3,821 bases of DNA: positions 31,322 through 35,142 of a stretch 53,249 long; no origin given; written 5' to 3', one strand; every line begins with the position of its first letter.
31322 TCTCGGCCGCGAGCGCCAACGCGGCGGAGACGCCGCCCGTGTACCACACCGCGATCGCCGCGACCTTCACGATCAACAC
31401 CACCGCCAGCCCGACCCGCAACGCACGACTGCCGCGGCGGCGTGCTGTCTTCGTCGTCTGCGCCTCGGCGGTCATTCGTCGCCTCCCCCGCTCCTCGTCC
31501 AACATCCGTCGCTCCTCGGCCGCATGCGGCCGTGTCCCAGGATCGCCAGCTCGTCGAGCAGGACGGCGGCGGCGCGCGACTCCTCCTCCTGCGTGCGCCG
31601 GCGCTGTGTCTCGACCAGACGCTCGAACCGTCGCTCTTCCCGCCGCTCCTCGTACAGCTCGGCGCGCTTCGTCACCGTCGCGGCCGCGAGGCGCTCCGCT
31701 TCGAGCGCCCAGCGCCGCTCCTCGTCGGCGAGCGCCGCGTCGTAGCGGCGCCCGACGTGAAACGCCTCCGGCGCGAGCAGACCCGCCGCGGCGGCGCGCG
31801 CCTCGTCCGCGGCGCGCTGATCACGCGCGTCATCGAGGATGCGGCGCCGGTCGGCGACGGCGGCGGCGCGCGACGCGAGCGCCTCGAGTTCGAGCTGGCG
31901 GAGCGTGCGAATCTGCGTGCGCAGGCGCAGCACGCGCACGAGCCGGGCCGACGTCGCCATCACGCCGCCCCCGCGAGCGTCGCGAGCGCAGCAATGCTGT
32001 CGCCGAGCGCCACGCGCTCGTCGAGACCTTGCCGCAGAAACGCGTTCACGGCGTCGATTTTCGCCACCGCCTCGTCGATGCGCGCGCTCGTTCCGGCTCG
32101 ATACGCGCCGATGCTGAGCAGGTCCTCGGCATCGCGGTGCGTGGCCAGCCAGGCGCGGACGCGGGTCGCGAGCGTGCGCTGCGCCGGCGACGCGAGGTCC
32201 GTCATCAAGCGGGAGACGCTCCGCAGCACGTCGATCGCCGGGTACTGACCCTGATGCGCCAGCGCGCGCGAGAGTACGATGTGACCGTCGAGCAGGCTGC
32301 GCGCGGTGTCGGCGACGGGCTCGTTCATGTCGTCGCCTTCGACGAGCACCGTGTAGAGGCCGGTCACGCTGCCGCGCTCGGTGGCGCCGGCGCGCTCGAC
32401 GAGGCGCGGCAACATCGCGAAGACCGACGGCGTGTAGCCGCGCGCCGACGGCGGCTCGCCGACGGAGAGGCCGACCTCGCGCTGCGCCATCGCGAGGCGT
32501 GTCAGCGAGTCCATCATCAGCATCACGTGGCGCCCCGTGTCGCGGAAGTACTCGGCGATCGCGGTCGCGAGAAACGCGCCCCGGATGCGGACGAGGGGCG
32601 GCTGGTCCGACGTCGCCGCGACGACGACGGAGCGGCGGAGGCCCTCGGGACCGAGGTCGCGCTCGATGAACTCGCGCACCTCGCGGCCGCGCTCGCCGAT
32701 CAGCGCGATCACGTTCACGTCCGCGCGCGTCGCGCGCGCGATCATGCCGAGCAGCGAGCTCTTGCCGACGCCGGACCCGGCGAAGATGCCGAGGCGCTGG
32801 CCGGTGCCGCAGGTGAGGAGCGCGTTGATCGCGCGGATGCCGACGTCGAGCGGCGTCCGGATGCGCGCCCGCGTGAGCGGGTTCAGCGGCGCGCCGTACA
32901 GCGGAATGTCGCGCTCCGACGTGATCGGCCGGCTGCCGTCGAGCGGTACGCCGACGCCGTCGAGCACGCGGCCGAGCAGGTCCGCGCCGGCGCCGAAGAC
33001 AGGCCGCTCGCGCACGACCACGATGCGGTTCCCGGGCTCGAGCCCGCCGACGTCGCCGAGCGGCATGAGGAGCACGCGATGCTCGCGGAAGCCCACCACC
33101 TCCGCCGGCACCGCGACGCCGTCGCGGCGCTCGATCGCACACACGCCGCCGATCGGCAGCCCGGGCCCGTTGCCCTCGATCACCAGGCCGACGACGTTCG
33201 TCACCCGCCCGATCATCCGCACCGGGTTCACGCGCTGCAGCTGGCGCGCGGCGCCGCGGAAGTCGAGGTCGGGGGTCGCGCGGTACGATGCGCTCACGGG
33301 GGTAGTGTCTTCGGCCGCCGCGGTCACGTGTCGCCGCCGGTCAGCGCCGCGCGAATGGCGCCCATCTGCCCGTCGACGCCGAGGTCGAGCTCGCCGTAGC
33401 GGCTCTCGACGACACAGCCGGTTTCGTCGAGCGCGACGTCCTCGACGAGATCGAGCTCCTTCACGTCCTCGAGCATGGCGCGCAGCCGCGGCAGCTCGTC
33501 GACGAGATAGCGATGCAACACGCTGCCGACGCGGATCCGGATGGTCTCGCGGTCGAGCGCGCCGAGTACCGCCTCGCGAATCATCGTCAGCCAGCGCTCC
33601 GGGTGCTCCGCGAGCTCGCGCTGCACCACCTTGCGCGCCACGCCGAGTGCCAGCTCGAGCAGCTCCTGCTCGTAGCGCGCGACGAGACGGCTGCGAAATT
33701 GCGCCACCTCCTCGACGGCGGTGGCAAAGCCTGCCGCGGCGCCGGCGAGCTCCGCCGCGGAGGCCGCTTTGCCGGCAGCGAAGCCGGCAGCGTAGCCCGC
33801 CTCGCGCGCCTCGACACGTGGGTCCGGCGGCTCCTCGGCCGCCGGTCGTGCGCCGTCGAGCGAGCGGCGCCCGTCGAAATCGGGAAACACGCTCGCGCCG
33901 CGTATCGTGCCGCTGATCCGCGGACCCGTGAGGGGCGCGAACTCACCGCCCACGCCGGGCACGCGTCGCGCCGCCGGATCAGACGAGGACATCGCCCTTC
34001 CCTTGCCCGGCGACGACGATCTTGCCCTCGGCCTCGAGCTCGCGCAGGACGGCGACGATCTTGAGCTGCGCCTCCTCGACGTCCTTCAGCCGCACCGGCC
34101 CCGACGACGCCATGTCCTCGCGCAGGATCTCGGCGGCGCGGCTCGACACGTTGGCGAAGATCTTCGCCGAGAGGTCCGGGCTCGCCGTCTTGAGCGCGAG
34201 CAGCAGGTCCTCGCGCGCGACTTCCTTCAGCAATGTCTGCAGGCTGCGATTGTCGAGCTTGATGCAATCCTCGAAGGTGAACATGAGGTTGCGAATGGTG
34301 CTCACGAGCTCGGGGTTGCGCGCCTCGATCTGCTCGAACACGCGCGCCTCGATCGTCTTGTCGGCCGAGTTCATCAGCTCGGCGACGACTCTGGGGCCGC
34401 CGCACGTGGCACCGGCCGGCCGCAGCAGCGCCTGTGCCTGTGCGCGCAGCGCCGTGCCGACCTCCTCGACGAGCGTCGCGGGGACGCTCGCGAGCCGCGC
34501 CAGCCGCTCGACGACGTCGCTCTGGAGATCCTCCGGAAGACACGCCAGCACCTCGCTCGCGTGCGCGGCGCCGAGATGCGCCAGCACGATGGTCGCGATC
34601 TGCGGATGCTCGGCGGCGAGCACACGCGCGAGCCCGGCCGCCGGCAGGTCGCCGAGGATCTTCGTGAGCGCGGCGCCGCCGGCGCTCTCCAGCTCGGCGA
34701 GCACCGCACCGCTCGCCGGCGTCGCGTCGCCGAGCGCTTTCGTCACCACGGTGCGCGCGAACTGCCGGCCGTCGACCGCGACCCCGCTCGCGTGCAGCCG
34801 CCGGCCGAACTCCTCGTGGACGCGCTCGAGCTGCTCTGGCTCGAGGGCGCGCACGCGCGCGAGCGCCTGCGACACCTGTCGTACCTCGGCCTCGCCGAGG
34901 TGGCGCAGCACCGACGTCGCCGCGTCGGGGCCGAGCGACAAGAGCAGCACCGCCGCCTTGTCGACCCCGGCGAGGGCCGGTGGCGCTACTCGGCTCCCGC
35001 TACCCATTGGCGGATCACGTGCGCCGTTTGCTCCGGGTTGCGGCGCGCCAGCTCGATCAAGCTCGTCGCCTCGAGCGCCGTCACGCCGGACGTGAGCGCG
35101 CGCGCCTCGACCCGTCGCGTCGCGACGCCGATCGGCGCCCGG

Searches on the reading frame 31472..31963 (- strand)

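Call 24: search_protein_families(library=pfam, proteins=[window:31472-31963:-], max_evalue=0.01)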
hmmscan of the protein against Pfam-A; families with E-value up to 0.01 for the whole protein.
window:31472-31963:- (163 aa): 0 families

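Call 91: search_protein_families(library=pfam, proteins=[window:31472-31963:-], max_evalue=1)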
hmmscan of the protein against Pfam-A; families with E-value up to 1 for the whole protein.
window:31472-31963:- (163 aa): 1 family
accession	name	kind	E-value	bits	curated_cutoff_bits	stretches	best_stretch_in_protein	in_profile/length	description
PF02050.21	FliJ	-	0.41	11.3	28.4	1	28-142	6-121/123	Flagellar FliJ protein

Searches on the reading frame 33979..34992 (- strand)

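Call 11: search_protein_families(library=pfam, proteins=[window:33979-34992:-], max_evalue=0.01)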
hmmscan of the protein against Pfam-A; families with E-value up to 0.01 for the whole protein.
window:33979-34992:- (337 aa): 4 families
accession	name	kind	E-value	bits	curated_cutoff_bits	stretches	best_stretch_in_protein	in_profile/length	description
PF01706.21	FliG_C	-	1.3e-40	138.4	23.3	1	220-326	1-107/108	FliG C-terminal domain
PF14842.11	FliG_N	-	3.8e-29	101.8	25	2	7-91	2-87/104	FliG N-terminal domain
PF14841.11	FliG_M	-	1.4e-22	80.1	25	2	121-189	4-72/76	FliG middle domain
PF03448.22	MgtE_N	-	1.1e-05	26.3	25.9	0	118-165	3-50/102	MgtE intracellular N domain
